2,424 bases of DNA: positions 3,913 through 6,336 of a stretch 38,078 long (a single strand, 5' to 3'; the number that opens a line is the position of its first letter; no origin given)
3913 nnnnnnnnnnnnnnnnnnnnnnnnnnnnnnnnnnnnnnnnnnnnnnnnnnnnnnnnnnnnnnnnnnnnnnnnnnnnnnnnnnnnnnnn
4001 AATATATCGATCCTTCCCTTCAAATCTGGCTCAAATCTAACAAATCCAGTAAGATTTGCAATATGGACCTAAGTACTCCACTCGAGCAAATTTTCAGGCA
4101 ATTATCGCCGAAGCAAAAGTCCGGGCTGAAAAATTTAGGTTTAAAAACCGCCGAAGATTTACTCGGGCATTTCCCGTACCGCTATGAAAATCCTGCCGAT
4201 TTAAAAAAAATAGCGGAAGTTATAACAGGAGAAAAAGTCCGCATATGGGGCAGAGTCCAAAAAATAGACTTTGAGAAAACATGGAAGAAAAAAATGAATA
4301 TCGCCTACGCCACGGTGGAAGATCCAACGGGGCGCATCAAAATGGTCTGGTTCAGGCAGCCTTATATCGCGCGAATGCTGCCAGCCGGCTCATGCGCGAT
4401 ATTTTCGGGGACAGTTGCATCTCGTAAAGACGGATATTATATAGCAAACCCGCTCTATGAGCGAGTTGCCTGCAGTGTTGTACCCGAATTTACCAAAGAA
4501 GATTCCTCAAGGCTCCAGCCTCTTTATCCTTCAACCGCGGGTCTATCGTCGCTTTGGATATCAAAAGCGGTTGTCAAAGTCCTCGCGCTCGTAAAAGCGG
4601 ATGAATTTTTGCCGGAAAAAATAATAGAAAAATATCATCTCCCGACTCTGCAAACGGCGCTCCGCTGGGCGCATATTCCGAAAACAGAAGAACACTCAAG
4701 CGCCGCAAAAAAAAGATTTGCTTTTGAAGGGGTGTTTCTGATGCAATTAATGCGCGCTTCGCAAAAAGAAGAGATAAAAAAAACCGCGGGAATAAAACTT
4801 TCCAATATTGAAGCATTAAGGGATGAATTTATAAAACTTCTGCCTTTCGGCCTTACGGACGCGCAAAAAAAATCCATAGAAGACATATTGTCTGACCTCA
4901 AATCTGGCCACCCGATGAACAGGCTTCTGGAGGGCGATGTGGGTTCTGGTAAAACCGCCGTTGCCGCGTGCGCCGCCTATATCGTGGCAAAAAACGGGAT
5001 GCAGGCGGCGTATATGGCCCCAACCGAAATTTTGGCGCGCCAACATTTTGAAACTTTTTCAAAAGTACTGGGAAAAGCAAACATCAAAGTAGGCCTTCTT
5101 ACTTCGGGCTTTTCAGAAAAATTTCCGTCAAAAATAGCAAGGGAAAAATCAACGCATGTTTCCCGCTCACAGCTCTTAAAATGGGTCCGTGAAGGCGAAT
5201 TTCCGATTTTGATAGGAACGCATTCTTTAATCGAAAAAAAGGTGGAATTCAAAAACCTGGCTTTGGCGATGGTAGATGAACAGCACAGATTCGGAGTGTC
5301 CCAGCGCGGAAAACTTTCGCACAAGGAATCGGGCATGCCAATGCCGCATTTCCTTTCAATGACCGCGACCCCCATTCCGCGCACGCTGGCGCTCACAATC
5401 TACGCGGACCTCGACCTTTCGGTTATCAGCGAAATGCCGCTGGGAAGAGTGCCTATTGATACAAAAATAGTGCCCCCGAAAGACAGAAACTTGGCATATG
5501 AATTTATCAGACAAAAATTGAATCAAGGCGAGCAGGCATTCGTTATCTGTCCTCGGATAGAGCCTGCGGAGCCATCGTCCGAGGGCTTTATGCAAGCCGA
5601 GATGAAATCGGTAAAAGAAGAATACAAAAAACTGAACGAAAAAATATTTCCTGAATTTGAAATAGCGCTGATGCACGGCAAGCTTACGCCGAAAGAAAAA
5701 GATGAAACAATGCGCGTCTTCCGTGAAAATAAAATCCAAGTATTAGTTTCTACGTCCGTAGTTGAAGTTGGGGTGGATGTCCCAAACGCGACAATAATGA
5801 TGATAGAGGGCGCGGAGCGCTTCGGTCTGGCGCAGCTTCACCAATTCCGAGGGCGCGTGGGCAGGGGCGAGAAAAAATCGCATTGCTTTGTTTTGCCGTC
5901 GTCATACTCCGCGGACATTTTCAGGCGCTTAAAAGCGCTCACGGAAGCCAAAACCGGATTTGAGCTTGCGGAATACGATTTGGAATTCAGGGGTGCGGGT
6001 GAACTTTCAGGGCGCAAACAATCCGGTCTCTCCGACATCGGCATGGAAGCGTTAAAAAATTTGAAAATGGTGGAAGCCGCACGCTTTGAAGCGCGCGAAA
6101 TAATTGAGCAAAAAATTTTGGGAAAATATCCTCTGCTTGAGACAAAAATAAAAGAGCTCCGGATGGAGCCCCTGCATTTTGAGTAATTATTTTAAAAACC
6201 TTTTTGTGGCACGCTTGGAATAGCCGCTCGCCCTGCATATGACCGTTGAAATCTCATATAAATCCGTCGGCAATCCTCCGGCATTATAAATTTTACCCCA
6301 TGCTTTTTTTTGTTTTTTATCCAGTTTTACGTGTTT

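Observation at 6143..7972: The recG stop region is repeated 3-4 times, each interval holding one small ORF: cassette or serial-integration hotspot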

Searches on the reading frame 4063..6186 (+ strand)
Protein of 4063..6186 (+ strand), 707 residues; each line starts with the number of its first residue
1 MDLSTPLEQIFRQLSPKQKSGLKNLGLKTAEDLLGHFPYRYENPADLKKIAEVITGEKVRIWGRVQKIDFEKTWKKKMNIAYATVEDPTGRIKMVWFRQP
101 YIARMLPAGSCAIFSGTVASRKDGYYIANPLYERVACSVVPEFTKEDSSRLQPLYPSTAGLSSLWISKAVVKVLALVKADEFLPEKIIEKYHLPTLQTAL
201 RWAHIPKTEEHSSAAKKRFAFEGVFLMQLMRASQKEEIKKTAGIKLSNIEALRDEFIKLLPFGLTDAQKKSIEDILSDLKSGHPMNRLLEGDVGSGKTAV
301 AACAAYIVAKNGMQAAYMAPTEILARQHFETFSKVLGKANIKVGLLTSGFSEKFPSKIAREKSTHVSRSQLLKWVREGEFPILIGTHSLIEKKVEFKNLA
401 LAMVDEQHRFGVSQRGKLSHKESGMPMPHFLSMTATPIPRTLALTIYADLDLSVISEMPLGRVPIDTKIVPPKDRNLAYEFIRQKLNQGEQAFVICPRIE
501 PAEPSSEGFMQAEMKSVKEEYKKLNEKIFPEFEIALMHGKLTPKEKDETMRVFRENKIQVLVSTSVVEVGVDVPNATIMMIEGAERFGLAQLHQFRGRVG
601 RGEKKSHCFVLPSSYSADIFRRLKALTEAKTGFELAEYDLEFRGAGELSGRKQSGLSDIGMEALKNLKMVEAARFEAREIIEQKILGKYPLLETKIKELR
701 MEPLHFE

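Call 8: search_protein_families(library=pfam, proteins=[window:4063-6186:+], max_evalue=0.1)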
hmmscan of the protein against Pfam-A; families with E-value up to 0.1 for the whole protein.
window:4063-6186:+ (707 aa): 10 families
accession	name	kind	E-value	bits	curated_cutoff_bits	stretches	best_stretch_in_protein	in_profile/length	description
PF00270.35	DEAD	-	3e-21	76.3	26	1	265-442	1-164/167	DEAD/DEAH box helicase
PF00271.37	Helicase_C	-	9.9e-20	71.3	23.5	1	482-601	10-108/110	Helicase conserved C-terminal domain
PF17191.10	RecG_wedge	-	5e-16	59.1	23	1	13-174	7-159/162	RecG wedge domain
PF04851.21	ResIII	-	1.1e-11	45.4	22.5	1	264-437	4-162/164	Type III restriction enzyme, res subunit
PF01336.31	tRNA_anti-codon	-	1.2e-08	35.2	27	1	59-127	1-67/75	OB-fold nucleic acid binding domain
PF19833.4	RecG_dom3_C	-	1.1e-06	29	26.8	1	631-701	3-78/87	ATP-dependent DNA helicase RecG, domain 3, C-terminal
PF22590.2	Cas3-like_C_2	-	2.6e-05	24.9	27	1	512-602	10-104/106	CRISPR-associated nuclease/helicase Cas3, C-terminal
PF13191.12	AAA_16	-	0.00044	21.2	32.6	1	267-341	7-78/167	AAA ATPase domain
PF07517.20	SecA_DEAD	-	0.001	18.8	24.6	1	289-353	95-159/290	SecA DEAD-like domain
PF13604.12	AAA_30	-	0.0052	17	27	1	264-327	2-61/191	AAA domain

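Call 13: find_homologous_proteins(query=window:4063-6183:+, max_evalue=1e-50)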
Query window:4063-6183:+ (707 aa): 8000 proteins with E <= 1e-50 among 8000 candidates; the best 120 are listed.
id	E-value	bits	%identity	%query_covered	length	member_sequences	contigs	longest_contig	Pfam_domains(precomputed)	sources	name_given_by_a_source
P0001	0.0e+0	1575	100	100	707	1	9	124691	PF00270.36,PF17191.11,PF00271.38,PF01336.32,PF19833.5,PF04851.22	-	-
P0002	0.0e+0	1397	87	100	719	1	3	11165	PF00270.36,PF17191.11,PF00271.38,PF01336.32,PF22590.3,PF19833.5,PF04851.22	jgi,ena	-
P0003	0.0e+0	1394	88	100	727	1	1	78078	PF00270.36,PF17191.11,PF00271.38,PF01336.32,PF19833.5,PF04851.22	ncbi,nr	ncbi:MAG: ATP-dependent DNA helicase RecG [bacterium]|nr:ATP-dependent DNA helicase RecG [bacterium]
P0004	0.0e+0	1373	86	100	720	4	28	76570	PF00270.36,PF17191.11,PF00271.38,PF01336.32,PF22590.3,PF19833.5,PF04851.22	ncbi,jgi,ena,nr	ncbi:MAG: ATP-dependent DNA helicase RecG [Parcubacteria group bacterium GW2011_GWA2_44_13]|nr:MAG: 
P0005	0.0e+0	1371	87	100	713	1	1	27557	PF00270.36,PF17191.11,PF00271.38,PF01336.32,PF22590.3,PF19833.5,PF04851.22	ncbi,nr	ncbi:MAG: ATP-dependent DNA helicase RecG [bacterium]|nr:ATP-dependent DNA helicase RecG [bacterium]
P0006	0.0e+0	1335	83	100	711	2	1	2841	PF00270.36,PF17191.11,PF00271.38,PF01336.32,PF19833.5,PF04851.22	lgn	-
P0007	0.0e+0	1333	85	100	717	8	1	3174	PF00270.36,PF17191.11,PF00271.38,PF01336.32,PF22590.3,PF19833.5,PF04851.22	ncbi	-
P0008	0.0e+0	1307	81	100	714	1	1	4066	PF00270.36,PF17191.11,PF00271.38,PF01336.32,PF22590.3,PF19833.5,PF04851.22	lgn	-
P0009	0.0e+0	1305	82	99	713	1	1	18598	PF00270.36,PF17191.11,PF00271.38,PF01336.32,PF19833.5,PF04851.22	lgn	-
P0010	0.0e+0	1295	80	100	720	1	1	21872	PF00270.36,PF17191.11,PF00271.38,PF01336.32,PF22590.3,PF19833.5,PF04851.22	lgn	-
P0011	0.0e+0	1290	81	100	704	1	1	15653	PF00270.36,PF17191.11,PF00271.38,PF01336.32,PF19833.5,PF04851.22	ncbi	-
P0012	0.0e+0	1273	80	100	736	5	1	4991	PF00270.36,PF17191.11,PF00271.38,PF01336.32,PF22590.3,PF19833.5,PF04851.22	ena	-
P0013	0.0e+0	1252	78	100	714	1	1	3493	PF00270.36,PF17191.11,PF00271.38,PF01336.32,PF22590.3,PF19833.5,PF04851.22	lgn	-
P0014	0.0e+0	1246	78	100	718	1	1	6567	PF00270.36,PF17191.11,PF00271.38,PF01336.32,PF22590.3,PF19833.5,PF04851.22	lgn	-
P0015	0.0e+0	1238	78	100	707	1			PF00270.36,PF17191.11,PF00271.38,PF01336.32,PF22590.3,PF19833.5,PF04851.22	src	-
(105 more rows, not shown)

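Call 22: find_encoding_contigs(protein=P0001, flank=6000, max_places=10)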
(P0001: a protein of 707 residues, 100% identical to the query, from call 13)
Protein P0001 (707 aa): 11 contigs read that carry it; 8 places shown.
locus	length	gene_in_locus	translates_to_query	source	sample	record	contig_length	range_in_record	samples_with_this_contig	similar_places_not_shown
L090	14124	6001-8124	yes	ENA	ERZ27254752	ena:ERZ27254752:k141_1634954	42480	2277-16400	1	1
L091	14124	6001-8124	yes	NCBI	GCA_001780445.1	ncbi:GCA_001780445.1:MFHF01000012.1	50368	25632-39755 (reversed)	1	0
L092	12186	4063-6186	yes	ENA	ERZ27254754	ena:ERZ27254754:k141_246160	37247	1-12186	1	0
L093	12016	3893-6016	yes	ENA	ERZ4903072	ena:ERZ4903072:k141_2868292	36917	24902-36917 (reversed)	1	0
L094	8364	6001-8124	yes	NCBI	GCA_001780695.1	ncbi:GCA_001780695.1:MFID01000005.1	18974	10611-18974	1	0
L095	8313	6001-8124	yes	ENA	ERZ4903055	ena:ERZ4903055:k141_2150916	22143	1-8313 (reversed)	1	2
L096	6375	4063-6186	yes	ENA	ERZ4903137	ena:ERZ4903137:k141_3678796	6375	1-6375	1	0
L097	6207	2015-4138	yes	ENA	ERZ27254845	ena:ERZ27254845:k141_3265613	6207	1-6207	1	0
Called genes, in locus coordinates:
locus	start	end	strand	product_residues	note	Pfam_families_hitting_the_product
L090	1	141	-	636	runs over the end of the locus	-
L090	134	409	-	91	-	-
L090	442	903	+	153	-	-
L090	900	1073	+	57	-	-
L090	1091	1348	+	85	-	-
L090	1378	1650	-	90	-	-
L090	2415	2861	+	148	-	-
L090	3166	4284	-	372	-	PF02457:DAC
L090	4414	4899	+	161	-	-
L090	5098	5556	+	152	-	PF06821:Ser_hydrolase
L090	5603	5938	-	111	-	-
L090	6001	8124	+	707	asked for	PF17191:RecG_wedge, PF01336:tRNA_anti-codon, PF00270:DEAD, PF04851:ResIII, PF00271:Helicase_C, PF19833:RecG_dom3_C (weak)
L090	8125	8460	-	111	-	-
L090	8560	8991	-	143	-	-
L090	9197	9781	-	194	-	PF09827:CRISPR_Cas2 (faint), PF20803:PaaX_M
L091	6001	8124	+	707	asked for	PF17191:RecG_wedge, PF01336:tRNA_anti-codon, PF00270:DEAD, PF04851:ResIII, PF00271:Helicase_C, PF19833:RecG_dom3_C (weak)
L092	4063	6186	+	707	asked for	PF17191:RecG_wedge, PF01336:tRNA_anti-codon, PF00270:DEAD, PF04851:ResIII, PF00271:Helicase_C, PF19833:RecG_dom3_C (weak)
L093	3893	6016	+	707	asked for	PF17191:RecG_wedge, PF01336:tRNA_anti-codon, PF00270:DEAD, PF04851:ResIII, PF00271:Helicase_C, PF19833:RecG_dom3_C (weak)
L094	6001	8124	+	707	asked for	PF17191:RecG_wedge, PF01336:tRNA_anti-codon, PF00270:DEAD, PF04851:ResIII, PF00271:Helicase_C, PF19833:RecG_dom3_C (weak)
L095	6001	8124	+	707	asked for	PF17191:RecG_wedge, PF01336:tRNA_anti-codon, PF00270:DEAD, PF04851:ResIII, PF00271:Helicase_C, PF19833:RecG_dom3_C (weak)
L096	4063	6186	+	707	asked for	PF17191:RecG_wedge, PF01336:tRNA_anti-codon, PF00270:DEAD, PF04851:ResIII, PF00271:Helicase_C, PF19833:RecG_dom3_C (weak)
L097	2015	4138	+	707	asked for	PF17191:RecG_wedge, PF01336:tRNA_anti-codon, PF00270:DEAD, PF04851:ResIII, PF00271:Helicase_C, PF19833:RecG_dom3_C (weak)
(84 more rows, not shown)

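Call 59: find_encoding_contigs(protein=P0004, flank=4000, max_places=10)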
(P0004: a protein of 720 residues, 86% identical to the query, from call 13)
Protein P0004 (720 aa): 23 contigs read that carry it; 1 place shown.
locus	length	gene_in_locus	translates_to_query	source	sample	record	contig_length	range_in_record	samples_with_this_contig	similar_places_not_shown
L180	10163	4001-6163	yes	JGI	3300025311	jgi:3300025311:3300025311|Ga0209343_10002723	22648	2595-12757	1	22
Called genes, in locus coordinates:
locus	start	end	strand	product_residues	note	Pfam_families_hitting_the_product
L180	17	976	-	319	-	PF01018:GTP1_OBG, PF03193:RsgA_GTPase (faint), PF01926:MMR_HSR1, PF02421:FeoB_N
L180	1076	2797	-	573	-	-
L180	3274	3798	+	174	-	-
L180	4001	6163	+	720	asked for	PF17191:RecG_wedge, PF01336:tRNA_anti-codon, PF00270:DEAD, PF04851:ResIII, PF00271:Helicase_C, PF22590:Cas3-like_C_2 (faint), PF19833:RecG_dom3_C (weak)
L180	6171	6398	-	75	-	-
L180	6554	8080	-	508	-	-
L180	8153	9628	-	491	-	PF04293:SpoVR, PF24755:SpoVR_C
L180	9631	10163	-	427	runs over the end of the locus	PF04285:DUF444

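Call 60: find_encoding_contigs(protein=P0002, flank=4000, max_places=10)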
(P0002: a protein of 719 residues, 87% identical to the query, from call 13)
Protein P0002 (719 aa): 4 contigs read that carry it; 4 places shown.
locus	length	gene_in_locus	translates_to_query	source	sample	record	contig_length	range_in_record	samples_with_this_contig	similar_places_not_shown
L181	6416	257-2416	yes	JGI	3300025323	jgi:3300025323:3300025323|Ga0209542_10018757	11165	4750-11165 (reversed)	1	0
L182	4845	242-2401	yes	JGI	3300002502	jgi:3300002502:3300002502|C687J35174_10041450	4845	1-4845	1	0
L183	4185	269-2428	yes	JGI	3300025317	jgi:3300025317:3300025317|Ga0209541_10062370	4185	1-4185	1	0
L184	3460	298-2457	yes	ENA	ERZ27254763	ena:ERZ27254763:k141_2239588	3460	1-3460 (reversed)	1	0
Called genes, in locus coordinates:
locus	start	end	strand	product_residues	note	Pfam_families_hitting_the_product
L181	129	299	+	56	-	-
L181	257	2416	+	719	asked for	PF17191:RecG_wedge, PF01336:tRNA_anti-codon, PF00270:DEAD, PF04851:ResIII, PF00271:Helicase_C, PF22590:Cas3-like_C_2 (weak), PF19833:RecG_dom3_C (weak)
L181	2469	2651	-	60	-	-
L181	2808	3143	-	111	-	-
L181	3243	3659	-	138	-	-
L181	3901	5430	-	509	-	-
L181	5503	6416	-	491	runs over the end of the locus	PF04293:SpoVR, PF24755:SpoVR_C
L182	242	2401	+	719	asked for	PF17191:RecG_wedge, PF01336:tRNA_anti-codon, PF00270:DEAD, PF04851:ResIII, PF00271:Helicase_C, PF22590:Cas3-like_C_2 (weak), PF19833:RecG_dom3_C (weak)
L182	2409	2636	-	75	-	-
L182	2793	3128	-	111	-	-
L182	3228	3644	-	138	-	-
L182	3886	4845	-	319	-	?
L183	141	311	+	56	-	-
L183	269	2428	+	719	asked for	PF17191:RecG_wedge, PF01336:tRNA_anti-codon, PF00270:DEAD, PF04851:ResIII, PF00271:Helicase_C, PF22590:Cas3-like_C_2 (weak), PF19833:RecG_dom3_C (weak)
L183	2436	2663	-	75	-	-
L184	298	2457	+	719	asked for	PF17191:RecG_wedge, PF01336:tRNA_anti-codon, PF00270:DEAD, PF04851:ResIII, PF00271:Helicase_C, PF22590:Cas3-like_C_2 (weak), PF19833:RecG_dom3_C (weak)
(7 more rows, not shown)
